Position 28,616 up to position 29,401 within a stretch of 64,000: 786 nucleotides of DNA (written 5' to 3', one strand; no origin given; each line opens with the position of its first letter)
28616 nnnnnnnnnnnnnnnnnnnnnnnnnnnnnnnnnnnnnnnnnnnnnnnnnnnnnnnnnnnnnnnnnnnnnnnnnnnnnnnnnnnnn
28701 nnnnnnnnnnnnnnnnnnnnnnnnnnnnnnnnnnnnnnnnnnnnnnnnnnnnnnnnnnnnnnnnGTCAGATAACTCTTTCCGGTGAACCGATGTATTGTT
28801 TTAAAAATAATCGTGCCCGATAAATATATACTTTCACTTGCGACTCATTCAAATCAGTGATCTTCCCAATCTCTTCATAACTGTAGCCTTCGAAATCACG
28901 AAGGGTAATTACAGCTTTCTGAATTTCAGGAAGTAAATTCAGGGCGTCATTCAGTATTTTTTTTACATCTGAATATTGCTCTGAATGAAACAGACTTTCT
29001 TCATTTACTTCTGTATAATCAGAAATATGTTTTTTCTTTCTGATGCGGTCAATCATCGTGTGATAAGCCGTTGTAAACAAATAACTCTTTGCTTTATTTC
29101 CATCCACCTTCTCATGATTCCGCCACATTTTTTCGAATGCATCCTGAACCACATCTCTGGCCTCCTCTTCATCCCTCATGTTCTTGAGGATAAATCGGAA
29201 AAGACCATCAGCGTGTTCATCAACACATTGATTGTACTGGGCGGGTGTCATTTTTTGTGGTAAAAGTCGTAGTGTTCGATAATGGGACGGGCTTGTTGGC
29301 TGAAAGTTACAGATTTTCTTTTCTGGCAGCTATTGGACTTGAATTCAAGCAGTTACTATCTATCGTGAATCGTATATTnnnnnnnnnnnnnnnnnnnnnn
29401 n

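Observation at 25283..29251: Four-gene envelope module: ECF sigma, anti-sigma, GIN-beta-helix fused to OM beta-barrel, GIN lipoprotein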

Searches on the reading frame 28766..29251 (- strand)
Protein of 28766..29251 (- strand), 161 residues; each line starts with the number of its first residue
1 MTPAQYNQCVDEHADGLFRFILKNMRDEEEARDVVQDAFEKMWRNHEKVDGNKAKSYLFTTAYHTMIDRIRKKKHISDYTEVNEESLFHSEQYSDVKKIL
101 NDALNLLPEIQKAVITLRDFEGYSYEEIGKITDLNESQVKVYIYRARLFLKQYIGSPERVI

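Call 3: search_protein_families(library=pfam, proteins=[window:28766-29251:-], max_evalue=0.1)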
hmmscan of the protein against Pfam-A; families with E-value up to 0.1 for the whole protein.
window:28766-29251:- (161 aa): 4 families
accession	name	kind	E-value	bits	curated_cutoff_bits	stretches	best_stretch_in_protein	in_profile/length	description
PF08281.18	Sigma70_r4_2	-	3.3e-16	59.1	25.7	1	99-150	3-54/54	Sigma-70, region 4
PF04542.20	Sigma70_r2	-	7.1e-14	51.8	24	1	10-74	2-69/71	Sigma-70 region 2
PF04545.22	Sigma70_r4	-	3.1e-09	36.7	24.1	1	103-148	1-46/50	Sigma-70, region 4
PF07638.17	Sigma70_ECF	-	0.0008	19.8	21.1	1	29-147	47-176/185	ECF sigma factor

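Call 4: search_protein_families(library=ncbifam, proteins=[window:28766-29251:-], max_evalue=0.1)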
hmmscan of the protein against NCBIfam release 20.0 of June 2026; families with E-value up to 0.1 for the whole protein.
window:28766-29251:- (161 aa): 98 families (the best 25 are shown)
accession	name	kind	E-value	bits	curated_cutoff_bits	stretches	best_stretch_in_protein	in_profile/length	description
NF058625.1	sigma_PG0214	equivalog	1.5e-34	119.1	130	1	1-153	1-160/170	GFO_1088 family ECF-type sigma factor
TIGR02950.1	SigM_subfam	subfamily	1.8e-28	99.4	147.95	1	10-153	6-157/159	RNA polymerase sigma factor, SigM family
TIGR02937.1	sigma70-ECF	superfamily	9.8e-25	87.1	42.9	1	6-153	3-164/165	sigma-70 family RNA polymerase sigma factor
TIGR02985.1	Sig70_bacteroi1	subfamily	1.6e-24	87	126.4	1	5-153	2-161/162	RNA polymerase sigma-70 factor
NF009193.0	PRK12541.1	equivalog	5.8e-22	78.7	171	1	7-151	8-157/161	RNA polymerase sigma factor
NF007226.0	PRK09644.1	equivalog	1.3e-21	77.4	199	1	16-154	13-157/166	RNA polymerase sigma factor SigM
NF053879.1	RNAPolSigSigVBac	equivalog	3.6e-21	75.5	190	1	6-154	6-155/160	RNA polymerase sigma factor SigV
TIGR02983.1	SigE-fam_strep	subfamily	7.9e-21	74.6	141.55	1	4-153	6-157/162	SigE family RNA polymerase sigma factor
TIGR02959.1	SigZ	equivalog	7.2e-19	68.2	168.65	1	11-154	2-148/170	RNA polymerase sigma factor SigZ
NF007215.0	PRK09637.1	equivalog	2.7e-18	66.6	212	1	7-154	4-154/181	RNA polymerase sigma factor SigZ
NF009166.1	PRK12513.1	equivalog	7.5e-18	64.9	206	1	6-142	24-174/193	RNA polymerase sigma factor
NF007223.0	PRK09641.1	equivalog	2e-17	63.7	209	1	6-154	20-184/187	RNA polymerase sigma factor SigW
NF008888.0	PRK11922.1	equivalog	2.2e-17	63.5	204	1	5-154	31-196/231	RNA polymerase sigma factor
NF009170.0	PRK12517.1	subfamily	4.2e-17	62.2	197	1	5-157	24-179/188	RNA polymerase sigma factor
TIGR02943.1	Sig70_famx1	hypoth_equivalog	1.4e-16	60.9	162.2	2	10-86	8-85/188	RNA polymerase sigma-70 factor, TIGR02943 family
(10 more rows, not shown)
